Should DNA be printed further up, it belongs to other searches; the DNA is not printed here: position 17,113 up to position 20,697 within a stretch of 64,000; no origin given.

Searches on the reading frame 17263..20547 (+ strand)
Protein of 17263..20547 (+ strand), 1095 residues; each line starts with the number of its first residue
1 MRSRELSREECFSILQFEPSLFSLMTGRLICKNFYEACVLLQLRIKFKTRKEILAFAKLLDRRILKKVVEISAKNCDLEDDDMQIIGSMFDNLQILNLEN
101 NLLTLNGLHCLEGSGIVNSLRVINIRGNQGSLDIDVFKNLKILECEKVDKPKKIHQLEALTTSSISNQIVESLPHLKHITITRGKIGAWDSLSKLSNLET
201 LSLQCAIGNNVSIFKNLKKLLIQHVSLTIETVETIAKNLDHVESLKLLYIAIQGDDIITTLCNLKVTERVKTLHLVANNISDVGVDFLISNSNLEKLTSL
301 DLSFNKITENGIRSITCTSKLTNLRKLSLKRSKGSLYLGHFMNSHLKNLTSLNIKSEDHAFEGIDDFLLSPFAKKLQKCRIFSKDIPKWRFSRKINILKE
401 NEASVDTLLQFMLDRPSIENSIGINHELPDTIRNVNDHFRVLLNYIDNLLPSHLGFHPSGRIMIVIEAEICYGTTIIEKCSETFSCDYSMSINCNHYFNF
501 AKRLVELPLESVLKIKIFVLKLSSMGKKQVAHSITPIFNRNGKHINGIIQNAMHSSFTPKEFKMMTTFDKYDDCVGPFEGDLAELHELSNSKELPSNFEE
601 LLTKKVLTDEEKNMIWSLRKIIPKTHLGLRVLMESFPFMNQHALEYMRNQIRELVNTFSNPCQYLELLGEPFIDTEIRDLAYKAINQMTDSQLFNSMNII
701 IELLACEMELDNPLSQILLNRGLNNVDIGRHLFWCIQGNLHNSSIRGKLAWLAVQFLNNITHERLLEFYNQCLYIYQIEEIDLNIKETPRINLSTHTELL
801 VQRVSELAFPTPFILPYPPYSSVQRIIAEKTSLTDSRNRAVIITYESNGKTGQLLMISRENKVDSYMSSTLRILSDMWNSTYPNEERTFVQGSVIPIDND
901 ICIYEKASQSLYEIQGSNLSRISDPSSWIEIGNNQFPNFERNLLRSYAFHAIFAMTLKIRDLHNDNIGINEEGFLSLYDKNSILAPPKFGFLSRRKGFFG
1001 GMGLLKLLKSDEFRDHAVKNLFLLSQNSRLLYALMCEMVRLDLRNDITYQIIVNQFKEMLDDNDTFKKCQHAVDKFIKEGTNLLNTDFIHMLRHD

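Call 6: search_protein_families(library=pfam, proteins=[window:17263-20547:+], max_evalue=1)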
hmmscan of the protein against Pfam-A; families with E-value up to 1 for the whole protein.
window:17263-20547:+ (1095 aa): 7 families
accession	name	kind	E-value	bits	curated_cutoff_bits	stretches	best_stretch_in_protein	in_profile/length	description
PF00613.26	PI3Ka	-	2.8e-16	59.9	31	1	606-763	24-179/185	Phosphoinositide 3-kinase family, accessory domain (PIK domain)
PF12799.13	LRR_4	-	1.2e-05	25.8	27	2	269-308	2-37/44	Leucine Rich repeats (2 copies)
PF00792.30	PI3K_C2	-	0.012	16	26.4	1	466-542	7-83/136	Phosphoinositide 3-kinase C2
PF13516.12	LRR_6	-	0.022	15.2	23.4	1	296-315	4-23/24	Leucine Rich repeat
PF13855.12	LRR_8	-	0.039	14.2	27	1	269-329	2-56/61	Leucine rich repeat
PF14580.12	LRR_9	-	0.053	13.5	30.5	1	164-225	78-139/175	Leucine-rich repeat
PF07723.19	LRR_2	-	0.35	12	20.9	0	270-291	2-24/26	Leucine Rich Repeat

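Call 11: find_encoding_contigs(protein=window:17263-20547:+, flank=3000, max_places=3)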
Protein window:17263-20547:+ (1095 aa): no gene with exactly this product is on record in the collection.

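Call 17: find_homologous_proteins(query=window:17263-20547:+, max_evalue=1e-20)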
Query window:17263-20547:+ (1095 aa): 1 proteins with E <= 1e-20 among 8000 candidates.
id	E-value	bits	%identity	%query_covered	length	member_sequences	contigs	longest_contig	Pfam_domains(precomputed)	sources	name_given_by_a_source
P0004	0.0e+0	2455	100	100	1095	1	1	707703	PF12799.14,PF00613.27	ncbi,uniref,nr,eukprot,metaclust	ncbi:phosphoinositide-3-kinase gamma [Naegleria gruberi]|uniref:Phosphoinositide-3-kinase gamma n=1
